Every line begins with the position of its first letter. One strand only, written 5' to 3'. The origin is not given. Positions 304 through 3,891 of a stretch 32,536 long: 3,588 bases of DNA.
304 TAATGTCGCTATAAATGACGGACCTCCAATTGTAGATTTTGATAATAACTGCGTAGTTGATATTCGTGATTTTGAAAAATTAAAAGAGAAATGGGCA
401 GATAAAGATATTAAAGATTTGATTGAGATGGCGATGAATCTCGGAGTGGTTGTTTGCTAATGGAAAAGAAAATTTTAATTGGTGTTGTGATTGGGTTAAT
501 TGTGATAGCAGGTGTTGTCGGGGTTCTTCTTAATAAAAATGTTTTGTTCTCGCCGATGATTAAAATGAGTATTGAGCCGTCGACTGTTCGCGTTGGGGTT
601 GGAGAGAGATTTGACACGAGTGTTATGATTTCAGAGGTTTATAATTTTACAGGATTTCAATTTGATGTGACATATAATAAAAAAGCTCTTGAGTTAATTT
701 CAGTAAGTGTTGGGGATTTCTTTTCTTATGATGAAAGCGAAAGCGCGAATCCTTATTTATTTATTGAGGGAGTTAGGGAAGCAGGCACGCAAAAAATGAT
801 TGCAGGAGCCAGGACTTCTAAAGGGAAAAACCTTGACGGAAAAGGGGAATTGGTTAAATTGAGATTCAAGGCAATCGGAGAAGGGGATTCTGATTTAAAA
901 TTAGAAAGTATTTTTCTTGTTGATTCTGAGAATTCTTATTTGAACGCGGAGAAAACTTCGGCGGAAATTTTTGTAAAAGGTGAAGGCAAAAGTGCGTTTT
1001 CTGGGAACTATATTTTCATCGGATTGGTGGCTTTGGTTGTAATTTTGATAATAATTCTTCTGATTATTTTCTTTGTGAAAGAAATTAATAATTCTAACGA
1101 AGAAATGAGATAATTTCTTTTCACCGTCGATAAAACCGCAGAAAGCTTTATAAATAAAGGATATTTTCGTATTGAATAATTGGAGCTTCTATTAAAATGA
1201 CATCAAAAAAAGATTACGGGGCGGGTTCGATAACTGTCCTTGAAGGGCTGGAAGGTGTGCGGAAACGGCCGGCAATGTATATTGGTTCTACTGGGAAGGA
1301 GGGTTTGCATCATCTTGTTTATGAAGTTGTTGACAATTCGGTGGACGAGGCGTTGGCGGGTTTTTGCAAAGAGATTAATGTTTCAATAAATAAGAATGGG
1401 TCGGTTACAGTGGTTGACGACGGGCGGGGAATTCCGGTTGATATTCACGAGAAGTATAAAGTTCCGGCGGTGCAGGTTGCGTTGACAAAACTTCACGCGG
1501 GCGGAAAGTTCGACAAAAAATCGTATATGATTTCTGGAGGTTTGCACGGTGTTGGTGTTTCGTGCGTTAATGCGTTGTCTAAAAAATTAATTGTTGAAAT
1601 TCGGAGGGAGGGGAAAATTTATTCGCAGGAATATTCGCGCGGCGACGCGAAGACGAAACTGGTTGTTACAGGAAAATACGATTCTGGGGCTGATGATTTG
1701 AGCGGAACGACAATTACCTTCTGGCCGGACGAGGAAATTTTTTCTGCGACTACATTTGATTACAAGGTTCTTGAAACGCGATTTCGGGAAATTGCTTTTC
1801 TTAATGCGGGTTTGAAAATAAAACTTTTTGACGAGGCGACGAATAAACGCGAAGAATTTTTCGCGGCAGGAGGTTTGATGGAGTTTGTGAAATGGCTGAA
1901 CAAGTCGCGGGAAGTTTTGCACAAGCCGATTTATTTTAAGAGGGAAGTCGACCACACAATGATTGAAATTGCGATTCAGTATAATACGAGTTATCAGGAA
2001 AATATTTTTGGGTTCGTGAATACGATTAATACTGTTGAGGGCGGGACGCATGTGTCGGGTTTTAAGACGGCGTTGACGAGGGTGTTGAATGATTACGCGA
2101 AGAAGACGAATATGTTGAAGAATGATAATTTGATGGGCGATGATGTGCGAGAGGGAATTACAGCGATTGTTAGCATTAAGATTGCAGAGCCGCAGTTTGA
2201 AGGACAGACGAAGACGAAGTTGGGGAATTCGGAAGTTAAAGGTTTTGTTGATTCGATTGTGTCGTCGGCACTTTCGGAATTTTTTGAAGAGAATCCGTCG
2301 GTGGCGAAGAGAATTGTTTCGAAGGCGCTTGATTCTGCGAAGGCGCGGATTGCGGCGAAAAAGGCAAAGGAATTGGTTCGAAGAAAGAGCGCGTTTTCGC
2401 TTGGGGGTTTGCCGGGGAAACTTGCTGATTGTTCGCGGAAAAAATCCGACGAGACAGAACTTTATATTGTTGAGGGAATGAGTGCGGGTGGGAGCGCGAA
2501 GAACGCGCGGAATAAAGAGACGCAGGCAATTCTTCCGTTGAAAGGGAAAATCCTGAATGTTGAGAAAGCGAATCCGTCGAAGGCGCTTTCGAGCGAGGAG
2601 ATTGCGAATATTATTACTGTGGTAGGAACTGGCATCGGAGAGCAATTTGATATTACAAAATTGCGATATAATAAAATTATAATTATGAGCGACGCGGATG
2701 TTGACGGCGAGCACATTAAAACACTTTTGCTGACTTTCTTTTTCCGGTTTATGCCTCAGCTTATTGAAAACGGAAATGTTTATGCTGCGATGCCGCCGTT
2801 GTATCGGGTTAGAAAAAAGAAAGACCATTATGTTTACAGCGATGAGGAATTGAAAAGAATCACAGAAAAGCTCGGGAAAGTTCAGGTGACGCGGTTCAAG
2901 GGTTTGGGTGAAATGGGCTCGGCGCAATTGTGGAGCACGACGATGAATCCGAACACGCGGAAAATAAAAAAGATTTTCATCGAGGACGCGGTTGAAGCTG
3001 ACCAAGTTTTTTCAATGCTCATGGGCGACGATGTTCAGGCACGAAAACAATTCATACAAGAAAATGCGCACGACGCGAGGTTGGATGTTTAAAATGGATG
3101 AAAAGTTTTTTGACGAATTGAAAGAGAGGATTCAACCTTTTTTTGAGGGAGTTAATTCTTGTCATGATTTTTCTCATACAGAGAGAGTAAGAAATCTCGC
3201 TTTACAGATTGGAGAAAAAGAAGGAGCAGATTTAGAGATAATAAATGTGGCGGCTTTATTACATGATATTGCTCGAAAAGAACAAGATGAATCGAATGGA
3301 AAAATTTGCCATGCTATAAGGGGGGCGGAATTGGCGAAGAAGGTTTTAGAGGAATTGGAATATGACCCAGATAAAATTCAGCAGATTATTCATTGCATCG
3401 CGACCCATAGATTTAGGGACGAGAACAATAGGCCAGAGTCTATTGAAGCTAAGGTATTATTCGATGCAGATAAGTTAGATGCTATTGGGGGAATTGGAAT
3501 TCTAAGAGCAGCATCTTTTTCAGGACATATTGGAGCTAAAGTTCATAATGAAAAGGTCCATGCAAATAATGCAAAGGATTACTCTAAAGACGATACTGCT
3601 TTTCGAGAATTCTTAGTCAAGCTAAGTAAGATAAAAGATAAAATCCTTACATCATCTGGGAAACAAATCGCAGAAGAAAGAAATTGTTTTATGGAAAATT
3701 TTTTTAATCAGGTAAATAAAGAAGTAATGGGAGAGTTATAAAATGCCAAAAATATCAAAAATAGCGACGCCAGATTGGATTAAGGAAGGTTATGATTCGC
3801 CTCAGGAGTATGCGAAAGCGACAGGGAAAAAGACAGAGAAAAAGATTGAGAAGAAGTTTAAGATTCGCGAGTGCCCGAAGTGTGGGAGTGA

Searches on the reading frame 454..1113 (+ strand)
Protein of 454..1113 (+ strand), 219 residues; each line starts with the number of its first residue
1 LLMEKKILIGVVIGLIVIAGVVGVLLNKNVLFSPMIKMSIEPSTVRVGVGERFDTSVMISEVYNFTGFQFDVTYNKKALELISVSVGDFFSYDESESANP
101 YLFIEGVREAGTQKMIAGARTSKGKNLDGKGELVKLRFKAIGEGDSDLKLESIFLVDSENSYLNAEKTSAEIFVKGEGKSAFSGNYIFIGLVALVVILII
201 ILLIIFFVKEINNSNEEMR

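Call 45: search_protein_families(library=pfam, max_evalue=0.001, proteins=[window:454-1113:+])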
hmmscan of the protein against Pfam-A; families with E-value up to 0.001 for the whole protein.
window:454-1113:+ (219 aa): 1 family
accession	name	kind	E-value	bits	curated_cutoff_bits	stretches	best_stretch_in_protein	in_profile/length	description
PF00963.24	Cohesin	-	1.6e-10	41.7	24.1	1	42-161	5-124/139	Cohesin domain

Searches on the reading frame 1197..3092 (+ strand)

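Call 45: search_protein_families(library=pfam, max_evalue=0.001, proteins=[window:1197-3092:+])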
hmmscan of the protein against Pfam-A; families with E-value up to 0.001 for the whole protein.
window:1197-3092:+ (631 aa): 5 families
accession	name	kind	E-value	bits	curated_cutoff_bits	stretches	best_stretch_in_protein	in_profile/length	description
PF00204.31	DNA_gyraseB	-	1.3e-62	210.8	27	1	226-392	1-172/173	DNA gyrase B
PF00986.26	DNA_gyraseB_C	-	3e-27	95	29.8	1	561-621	3-63/63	DNA gyrase B subunit, carboxyl terminus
PF01751.28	Toprim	-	8.7e-19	67.9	23.1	1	421-530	1-93/96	Toprim domain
PF02518.31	HATPase_c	-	6.9e-16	59.1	26.4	1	35-179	4-109/111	Histidine kinase-, DNA gyrase B-, and HSP90-like ATPase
PF13589.12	HATPase_c_3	-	0.00058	20.3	25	0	40-148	6-105/137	Histidine kinase-, DNA gyrase B-, and HSP90-like ATPase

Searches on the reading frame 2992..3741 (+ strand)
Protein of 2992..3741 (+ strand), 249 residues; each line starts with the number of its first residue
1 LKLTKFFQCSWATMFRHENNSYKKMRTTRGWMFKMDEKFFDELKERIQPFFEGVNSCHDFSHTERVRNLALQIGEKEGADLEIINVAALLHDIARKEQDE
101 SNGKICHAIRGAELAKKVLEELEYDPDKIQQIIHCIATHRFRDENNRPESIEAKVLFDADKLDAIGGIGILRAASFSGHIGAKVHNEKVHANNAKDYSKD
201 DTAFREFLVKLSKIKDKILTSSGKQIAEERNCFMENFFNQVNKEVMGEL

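Call 45: search_protein_families(library=pfam, max_evalue=0.001, proteins=[window:2992-3741:+])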
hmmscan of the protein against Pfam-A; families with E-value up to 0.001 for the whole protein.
window:2992-3741:+ (249 aa): 1 family
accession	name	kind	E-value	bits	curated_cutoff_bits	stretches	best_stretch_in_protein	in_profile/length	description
PF01966.28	HD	-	8.4e-17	62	22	1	60-164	2-115/116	HD domain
